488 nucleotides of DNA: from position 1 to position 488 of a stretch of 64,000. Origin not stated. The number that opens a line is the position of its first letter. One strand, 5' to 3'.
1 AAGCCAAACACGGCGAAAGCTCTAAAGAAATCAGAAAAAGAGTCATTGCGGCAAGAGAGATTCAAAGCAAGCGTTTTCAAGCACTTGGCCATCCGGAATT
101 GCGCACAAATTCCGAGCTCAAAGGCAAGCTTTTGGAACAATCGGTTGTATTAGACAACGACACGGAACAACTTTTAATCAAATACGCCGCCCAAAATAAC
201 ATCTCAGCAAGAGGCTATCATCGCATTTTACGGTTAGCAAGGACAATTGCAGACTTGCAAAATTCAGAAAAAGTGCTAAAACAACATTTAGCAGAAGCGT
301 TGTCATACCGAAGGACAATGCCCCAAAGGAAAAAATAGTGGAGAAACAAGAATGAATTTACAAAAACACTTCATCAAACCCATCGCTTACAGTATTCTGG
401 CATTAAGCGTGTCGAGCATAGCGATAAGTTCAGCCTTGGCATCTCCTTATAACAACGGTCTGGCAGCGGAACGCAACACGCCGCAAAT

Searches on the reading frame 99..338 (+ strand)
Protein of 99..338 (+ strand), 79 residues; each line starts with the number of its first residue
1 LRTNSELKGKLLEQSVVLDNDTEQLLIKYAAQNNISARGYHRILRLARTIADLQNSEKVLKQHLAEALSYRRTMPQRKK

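Call 3: search_protein_families(library=pfam, proteins=[window:99-338:+], max_evalue=1)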
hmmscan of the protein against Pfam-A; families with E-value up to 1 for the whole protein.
window:99-338:+ (79 aa): 5 families
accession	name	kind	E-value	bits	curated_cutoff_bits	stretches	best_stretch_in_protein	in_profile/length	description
PF13335.12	Mg_chelatase_C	-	2e-22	80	26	1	3-71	26-94/94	Magnesium chelatase, subunit ChlI C-terminal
PF17855.7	MCM_lid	-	0.012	16.5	27.4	1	31-69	43-81/87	MCM AAA-lid domain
PF17863.7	AAA_lid_2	-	0.017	15.3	22.7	1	27-68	5-46/74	AAA lid domain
PF22703.2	Cdc6_lid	-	0.026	14.8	27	1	17-67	16-66/68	Cdc6 AAA+ ATPase-type lid domain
PF20436.4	LonB_AAA-LID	-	0.12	12.8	22.4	1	42-72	33-63/65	Archaeal LonB, AAA+ ATPase LID domain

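Call 4: search_protein_families(library=ncbifam, proteins=[window:99-338:+], max_evalue=1)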
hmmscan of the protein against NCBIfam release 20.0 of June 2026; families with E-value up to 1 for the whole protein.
window:99-338:+ (79 aa): 3 families
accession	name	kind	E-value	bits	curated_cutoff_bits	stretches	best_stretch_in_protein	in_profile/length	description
TIGR00368.1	TIGR00368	hypoth_equivalog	2.5e-16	59.4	362.4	1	3-71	431-499/499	YifB family Mg chelatase-like AAA ATPase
NF007365.0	PRK09862.1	equivalog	1.9e-10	40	530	1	3-72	424-493/506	YifB family Mg chelatase-like AAA ATPase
TIGR02928.1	TIGR02928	subfamily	0.00053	19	181.3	1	17-68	221-272/366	orc1/cdc6 family replication initiation protein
